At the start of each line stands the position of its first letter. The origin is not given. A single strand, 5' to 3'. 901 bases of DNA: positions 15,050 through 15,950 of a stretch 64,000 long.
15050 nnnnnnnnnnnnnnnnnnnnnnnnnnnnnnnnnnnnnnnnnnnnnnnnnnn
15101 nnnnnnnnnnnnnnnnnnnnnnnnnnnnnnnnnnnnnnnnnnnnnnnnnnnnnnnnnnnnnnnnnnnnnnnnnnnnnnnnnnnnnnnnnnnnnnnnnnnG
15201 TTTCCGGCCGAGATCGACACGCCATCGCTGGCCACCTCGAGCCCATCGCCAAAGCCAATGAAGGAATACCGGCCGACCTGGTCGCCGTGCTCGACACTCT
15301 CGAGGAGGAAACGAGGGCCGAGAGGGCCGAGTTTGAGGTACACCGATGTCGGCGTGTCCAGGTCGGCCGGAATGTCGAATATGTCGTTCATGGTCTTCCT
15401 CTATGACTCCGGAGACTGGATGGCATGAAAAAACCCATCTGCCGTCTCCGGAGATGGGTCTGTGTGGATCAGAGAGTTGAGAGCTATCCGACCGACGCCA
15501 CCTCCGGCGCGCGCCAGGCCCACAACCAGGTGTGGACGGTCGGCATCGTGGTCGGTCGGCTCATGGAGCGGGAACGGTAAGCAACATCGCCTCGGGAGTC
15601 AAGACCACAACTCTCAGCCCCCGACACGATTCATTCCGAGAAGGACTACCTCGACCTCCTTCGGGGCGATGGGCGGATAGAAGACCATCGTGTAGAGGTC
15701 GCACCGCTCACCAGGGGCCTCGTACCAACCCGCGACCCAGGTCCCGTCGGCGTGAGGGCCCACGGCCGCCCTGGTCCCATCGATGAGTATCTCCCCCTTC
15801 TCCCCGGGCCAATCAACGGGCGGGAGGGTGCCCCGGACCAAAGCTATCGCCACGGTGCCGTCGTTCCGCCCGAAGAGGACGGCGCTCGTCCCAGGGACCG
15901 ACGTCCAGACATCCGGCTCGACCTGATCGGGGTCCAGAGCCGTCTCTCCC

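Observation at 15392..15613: Complete ribosome-mediated trp attenuator: promoter, Trp-rich leader peptide, competing hairpins and a U6 terminator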

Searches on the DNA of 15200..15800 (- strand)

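Call 3: search_rna_families(source=window, start=15200, end=15800, threshold=evalue, max_evalue=10, show_alignments=3)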
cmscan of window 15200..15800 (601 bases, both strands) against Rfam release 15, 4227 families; matches with E-value up to 10: 0.
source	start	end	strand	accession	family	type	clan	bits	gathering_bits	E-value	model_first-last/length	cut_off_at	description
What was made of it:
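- On Rfam Trp_leader (RF00513) and any other Rfam cis-regulatory family (T-box, riboswitches): No match at E <= 10 in 15200-15800 on either strand (call 3).
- Closest known: Escherichia coli trp operon attenuator. Different: No sequence or structure match to any Rfam family at E <= 10 (call 3).
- No Rfam family, T-box included, matches even at E <= 10 (call 3).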

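Call 45: build_rna_model(alignment_id=A2, structure=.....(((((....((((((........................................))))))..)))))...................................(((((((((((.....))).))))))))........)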
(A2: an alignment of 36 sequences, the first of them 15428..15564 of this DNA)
Model R1 built from alignment A2 (36 sequences, 144 columns); structure: as given.
model positions 137; base pairs 22; branch points 1; effective number of sequences 2.04; information 0.59 bits per position. Calibrated on 0.2 Mb of random sequence (short: E-values are rough).
structure used (alignment columns):
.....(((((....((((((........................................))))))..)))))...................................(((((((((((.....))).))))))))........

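Call 46: search_with_rna_model(model_id=R1, sources=[window, L032, L033, L034, L035, L036, L037, L038, L039, L040, L041, L042, L043, L044, L045, L046, L047, L048, L049, L050, L051, L052, L053, L054, L055, L061, L063, L064, L065, L066, L067, L068, L069, L070, L071, L072, L073, L074, L075, L076, L077, L078, L079, L080], max_evalue=1, show_alignments=4)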
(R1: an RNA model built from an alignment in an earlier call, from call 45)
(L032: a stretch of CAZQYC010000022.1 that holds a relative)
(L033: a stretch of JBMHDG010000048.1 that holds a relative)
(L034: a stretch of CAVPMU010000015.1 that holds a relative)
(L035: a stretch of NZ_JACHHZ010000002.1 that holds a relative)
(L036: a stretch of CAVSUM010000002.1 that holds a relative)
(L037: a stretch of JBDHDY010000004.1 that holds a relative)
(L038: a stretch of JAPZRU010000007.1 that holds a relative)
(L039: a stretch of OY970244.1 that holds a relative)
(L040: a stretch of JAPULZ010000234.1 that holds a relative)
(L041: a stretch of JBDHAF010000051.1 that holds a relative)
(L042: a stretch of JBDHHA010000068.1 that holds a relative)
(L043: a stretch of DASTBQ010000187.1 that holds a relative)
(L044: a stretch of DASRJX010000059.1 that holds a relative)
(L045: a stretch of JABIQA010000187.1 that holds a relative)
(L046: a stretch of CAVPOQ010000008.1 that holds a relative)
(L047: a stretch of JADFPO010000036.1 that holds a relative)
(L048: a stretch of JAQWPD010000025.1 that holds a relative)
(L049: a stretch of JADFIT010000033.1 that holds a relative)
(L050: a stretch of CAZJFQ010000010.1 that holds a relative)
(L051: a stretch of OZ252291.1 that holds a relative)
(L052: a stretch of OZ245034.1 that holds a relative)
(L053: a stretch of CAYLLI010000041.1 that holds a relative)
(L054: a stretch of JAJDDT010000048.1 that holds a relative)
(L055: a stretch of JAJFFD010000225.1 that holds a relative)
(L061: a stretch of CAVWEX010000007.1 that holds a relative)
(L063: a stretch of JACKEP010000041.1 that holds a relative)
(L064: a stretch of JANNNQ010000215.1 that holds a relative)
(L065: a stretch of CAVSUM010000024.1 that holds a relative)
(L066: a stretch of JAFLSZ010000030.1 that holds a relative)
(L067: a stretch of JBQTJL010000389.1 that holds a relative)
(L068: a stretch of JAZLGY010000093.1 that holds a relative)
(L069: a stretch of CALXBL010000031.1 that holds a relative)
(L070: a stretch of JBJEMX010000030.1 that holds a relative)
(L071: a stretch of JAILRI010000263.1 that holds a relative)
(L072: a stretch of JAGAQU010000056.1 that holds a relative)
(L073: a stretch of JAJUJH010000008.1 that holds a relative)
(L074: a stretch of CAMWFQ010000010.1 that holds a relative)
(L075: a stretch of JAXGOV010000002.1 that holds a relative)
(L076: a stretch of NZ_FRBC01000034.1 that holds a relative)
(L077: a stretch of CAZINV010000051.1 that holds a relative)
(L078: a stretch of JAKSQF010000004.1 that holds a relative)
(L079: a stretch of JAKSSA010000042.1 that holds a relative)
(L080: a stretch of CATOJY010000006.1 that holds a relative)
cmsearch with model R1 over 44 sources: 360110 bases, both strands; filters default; matches with E-value up to 1: 28.
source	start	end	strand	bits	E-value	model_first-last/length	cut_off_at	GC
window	15428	15564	-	132.8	4.7e-26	1-137/137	no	0.63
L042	2810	2947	+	42.4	8.4e-07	1-137/137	no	0.64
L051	2813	2946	+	40.3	2.3e-06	1-137/137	no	0.62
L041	509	646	+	38.6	5.3e-06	1-137/137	no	0.62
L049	2809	2946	+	37.5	8.9e-06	1-137/137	no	0.61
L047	2822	2949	+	33.9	5.3e-05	1-137/137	no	0.65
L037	2823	2964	+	33.9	5.4e-05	1-137/137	no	0.61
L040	2813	2952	+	32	0.00013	1-137/137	no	0.66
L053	1518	1649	+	29.7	0.00043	1-137/137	no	0.53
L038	2822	2955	+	28.9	0.00062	1-137/137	no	0.65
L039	2831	2963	+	28.8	0.00064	1-137/137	no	0.65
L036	2820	2955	+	28.7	0.00068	1-137/137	no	0.64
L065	2814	2949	+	28.7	0.00068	1-137/137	no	0.64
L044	2839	2951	+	28.7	0.00069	1-137/137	no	0.69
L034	2815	2949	+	28.5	0.00074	1-137/137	no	0.64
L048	462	584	+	26.8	0.0017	1-137/137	no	0.45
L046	2829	2955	+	26.4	0.0022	1-137/137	no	0.66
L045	2304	2426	+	22.5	0.014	1-137/137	no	0.5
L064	2801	2948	+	21.9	0.019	1-137/137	no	0.55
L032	2865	2970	+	21.6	0.022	1-137/137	no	0.54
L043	2843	2960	+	21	0.029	1-137/137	no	0.64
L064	2911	3013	-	20.7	0.035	1-137/137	no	0.56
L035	2824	2966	+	19.5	0.062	1-137/137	no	0.55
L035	2926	3008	-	17.4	0.18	1-137/137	no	0.47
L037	2928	3020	-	16.6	0.26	1-137/137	no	0.55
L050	2790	2955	+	16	0.34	1-137/137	no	0.6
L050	2918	3030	-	15.5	0.43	1-137/137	no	0.54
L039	3610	3734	-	14.6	0.7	1-137/137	no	0.66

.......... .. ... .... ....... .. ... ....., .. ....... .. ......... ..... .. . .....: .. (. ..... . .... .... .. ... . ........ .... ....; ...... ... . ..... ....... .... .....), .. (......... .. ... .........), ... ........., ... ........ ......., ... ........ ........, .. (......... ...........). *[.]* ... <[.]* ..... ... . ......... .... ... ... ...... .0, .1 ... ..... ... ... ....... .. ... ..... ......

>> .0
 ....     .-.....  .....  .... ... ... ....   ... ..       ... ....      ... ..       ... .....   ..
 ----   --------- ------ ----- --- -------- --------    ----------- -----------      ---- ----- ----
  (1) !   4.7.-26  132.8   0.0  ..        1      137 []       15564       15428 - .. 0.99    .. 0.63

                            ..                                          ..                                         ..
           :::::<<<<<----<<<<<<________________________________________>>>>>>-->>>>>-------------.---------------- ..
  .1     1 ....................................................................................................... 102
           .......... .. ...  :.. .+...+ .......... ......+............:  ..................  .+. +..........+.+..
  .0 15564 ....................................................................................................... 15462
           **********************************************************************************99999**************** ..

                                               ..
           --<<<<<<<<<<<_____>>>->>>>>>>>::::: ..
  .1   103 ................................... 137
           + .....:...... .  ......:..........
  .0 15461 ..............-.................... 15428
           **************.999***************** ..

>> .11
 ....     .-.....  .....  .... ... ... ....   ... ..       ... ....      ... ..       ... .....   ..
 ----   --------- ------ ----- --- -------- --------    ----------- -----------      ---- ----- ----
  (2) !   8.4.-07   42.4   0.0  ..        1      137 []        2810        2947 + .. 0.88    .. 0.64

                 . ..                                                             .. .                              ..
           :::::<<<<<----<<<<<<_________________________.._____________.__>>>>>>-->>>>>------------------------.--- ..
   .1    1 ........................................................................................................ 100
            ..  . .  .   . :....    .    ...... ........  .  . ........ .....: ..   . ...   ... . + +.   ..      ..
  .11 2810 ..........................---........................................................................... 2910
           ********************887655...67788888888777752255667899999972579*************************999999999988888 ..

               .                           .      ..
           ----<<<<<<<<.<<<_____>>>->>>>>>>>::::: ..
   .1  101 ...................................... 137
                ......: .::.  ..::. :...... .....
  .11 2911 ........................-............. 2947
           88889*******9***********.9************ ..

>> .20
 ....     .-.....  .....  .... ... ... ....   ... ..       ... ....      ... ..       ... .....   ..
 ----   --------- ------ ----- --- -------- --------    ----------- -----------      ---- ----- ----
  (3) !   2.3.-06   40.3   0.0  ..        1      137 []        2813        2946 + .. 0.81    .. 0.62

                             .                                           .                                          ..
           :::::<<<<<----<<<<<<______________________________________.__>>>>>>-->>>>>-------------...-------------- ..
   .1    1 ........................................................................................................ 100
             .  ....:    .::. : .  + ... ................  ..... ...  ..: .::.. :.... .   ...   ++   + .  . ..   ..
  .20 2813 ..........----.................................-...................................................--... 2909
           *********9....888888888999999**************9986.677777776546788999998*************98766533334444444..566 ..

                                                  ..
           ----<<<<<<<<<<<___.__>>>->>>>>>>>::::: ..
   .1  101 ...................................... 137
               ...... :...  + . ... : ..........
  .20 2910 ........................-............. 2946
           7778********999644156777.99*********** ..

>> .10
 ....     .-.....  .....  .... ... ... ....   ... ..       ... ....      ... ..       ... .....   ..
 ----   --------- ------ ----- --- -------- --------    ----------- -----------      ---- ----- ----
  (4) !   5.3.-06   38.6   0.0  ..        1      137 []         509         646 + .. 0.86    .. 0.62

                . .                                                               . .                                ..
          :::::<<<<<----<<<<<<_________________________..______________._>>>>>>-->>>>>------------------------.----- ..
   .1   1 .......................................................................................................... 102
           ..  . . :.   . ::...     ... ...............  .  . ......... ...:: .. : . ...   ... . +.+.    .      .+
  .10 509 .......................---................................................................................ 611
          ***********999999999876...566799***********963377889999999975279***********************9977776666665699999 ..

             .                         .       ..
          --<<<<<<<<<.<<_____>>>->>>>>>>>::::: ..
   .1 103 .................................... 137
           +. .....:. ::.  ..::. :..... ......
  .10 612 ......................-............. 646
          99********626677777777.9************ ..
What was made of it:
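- The element recurs upstream of trpE in other phyla and nowhere else in the window (call 46).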

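Call 48: search_with_rna_model(model_id=R1, sources=[window, L001, L002, L003, L004, L005, L006, L007, L008, L009, L010, L011, L012, L013, L014, L015, L016, L017, L018, L019, L020, L021, L022, L023, L024, L025, L026, L027, L028, L029, L030, L056, L057, L058, L059, L062, L032, L034, L035, L036, L037, L038, L039, L040, L041, L042, L043, L044, L045, L046, L047, L048, L049, L050, L051, L053, L054, L055, L061, L064, L065], max_evalue=0.05, make_alignment=true)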
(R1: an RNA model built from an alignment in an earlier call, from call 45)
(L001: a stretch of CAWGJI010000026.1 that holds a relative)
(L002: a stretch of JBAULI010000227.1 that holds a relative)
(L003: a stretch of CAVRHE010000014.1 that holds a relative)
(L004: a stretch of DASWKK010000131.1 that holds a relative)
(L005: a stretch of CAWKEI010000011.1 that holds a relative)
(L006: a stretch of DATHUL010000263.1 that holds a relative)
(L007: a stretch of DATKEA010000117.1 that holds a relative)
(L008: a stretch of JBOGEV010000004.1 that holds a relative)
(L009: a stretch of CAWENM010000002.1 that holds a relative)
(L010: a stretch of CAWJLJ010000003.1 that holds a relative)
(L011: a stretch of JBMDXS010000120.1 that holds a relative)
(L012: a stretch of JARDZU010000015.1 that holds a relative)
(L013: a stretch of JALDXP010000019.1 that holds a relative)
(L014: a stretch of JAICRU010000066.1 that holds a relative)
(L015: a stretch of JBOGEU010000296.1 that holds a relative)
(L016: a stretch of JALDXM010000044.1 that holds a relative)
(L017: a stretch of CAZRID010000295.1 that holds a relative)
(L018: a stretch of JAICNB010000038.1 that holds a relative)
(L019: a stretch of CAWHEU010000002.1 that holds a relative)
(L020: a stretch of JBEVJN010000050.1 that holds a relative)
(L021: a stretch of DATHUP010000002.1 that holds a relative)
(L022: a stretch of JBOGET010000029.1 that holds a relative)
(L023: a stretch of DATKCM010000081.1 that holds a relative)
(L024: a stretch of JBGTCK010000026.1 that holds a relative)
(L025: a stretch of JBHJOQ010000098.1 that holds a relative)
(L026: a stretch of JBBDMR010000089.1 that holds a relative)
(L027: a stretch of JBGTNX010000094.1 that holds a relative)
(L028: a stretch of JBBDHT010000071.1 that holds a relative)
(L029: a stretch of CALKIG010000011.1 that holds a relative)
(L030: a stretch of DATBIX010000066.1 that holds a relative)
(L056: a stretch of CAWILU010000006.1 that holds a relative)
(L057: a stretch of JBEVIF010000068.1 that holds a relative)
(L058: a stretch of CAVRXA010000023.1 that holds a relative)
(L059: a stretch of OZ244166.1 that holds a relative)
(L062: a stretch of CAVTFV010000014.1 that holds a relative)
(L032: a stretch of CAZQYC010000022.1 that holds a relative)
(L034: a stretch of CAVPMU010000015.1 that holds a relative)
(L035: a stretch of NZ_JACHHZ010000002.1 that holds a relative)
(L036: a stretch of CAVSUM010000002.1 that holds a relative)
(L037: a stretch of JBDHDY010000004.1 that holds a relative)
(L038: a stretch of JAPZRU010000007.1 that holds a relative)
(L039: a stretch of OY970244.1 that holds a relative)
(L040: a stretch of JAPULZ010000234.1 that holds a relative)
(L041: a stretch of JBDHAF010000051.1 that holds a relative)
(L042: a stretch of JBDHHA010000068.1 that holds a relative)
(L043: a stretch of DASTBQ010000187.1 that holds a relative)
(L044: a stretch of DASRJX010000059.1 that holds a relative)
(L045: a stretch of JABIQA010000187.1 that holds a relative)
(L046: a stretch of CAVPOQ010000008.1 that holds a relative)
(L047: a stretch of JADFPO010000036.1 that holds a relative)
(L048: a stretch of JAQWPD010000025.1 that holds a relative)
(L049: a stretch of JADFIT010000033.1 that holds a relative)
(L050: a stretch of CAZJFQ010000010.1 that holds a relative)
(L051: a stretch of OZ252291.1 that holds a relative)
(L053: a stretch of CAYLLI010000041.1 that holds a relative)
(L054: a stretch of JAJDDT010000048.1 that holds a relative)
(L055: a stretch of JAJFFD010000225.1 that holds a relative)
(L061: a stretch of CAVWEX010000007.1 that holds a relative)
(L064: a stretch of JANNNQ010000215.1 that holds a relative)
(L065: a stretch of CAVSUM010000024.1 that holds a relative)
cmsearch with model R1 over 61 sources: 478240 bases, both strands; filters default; matches with E-value up to 0.05: 59.
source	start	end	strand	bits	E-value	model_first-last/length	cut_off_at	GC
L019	2827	2963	+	160.4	8.1e-32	1-137/137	no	0.62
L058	2827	2963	+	159.9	1e-31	1-137/137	no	0.64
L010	2827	2963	+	159.4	1.3e-31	1-137/137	no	0.63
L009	2828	2964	+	157.6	3.2e-31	1-137/137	no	0.64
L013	2827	2963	+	156.8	4.6e-31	1-137/137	no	0.64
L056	2828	2964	+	155.1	1e-30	1-137/137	no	0.63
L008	2821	2958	+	155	1.1e-30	1-137/137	no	0.64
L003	2827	2963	+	154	1.8e-30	1-137/137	no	0.62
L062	2827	2963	+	152.5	3.9e-30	1-137/137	no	0.61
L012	1462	1598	+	152.2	4.5e-30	1-137/137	no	0.61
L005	2828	2964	+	151.9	5.1e-30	1-137/137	no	0.62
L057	2827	2963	+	151.3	6.8e-30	1-137/137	no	0.64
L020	2827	2963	+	151.1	7.5e-30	1-137/137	no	0.61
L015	1117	1252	+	146.7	6.6e-29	1-137/137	no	0.65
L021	2826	2960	+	146.4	7.7e-29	1-137/137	no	0.65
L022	2824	2962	+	146.2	8.6e-29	1-137/137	no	0.66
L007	2822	2957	+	143.8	2.7e-28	1-137/137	no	0.62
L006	2825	2961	+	142.4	5.3e-28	1-137/137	no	0.64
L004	2823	2958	+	142.4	5.4e-28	1-137/137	no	0.62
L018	2826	2961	+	141.9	7e-28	1-137/137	no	0.64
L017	2371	2507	+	141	1.1e-27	1-137/137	no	0.64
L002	609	745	+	140.7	1.3e-27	1-137/137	no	0.64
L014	2825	2959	+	133.3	4.6e-26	1-137/137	no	0.67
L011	1580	1714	+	133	5.6e-26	1-137/137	no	0.66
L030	2827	2963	+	132.6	6.6e-26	1-137/137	no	0.68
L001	2825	2961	+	130.6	1.8e-25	1-137/137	no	0.64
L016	2827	2961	+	123.3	6.3e-24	1-137/137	no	0.62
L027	2830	2966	+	123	7.5e-24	1-137/137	no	0.61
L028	2828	2964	+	120.5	2.5e-23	1-137/137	no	0.61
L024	4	140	+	120.4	2.7e-23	1-137/137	no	0.61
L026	2830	2966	+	119.8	3.6e-23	1-137/137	no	0.59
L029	2833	2968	+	113.8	6.6e-22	1-137/137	no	0.64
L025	1633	1769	+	113.5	7.9e-22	1-137/137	no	0.61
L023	2827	2963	+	106.1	2.9e-20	1-137/137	no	0.58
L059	2834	2968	+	89.6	9.7e-17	1-137/137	no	0.59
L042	2810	2947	+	42.4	1.1e-06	1-137/137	no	0.64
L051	2813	2946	+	40.3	3e-06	1-137/137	no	0.62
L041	509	646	+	38.6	7e-06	1-137/137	no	0.62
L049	2809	2946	+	37.5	1.2e-05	1-137/137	no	0.61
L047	2822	2949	+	33.9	7.1e-05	1-137/137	no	0.65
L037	2823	2964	+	33.9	7.1e-05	1-137/137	no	0.61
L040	2813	2952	+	32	0.00018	1-137/137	no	0.66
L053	1518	1649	+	29.7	0.00057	1-137/137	no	0.53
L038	2822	2955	+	28.9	0.00082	1-137/137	no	0.65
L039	2831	2963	+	28.8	0.00085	1-137/137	no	0.65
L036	2820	2955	+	28.7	0.00091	1-137/137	no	0.64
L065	2814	2949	+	28.7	0.00091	1-137/137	no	0.64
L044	2839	2951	+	28.7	0.00092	1-137/137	no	0.69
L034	2815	2949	+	28.5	0.00098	1-137/137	no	0.64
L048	462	584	+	26.8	0.0023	1-137/137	no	0.45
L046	2829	2955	+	26.4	0.0029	1-137/137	no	0.66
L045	2304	2426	+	22.5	0.019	1-137/137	no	0.5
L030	2926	3002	-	21.9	0.026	1-137/137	no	0.68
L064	2801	2948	+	21.9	0.026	1-137/137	no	0.55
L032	2865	2970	+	21.6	0.03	1-137/137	no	0.54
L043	2843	2960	+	21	0.039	1-137/137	no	0.64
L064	2911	3013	-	20.7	0.047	1-137/137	no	0.56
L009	2927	3074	-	20.6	0.049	1-137/137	no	0.62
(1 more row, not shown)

Alignment A3: 59 matches aligned to the model, 218 columns, each read 5' to 3' on its own strand. Consensus structure (alignment columns), stored with it:
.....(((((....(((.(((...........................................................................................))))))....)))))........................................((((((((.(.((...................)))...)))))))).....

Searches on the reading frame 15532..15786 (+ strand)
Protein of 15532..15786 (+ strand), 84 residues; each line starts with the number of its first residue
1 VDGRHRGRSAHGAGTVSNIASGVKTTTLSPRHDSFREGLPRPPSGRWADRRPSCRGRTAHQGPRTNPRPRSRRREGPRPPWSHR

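Call 7: search_protein_families(library=pfam, proteins=[window:15532-15786:+])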
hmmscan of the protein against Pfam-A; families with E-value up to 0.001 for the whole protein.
window:15532-15786:+ (84 aa): 0 families
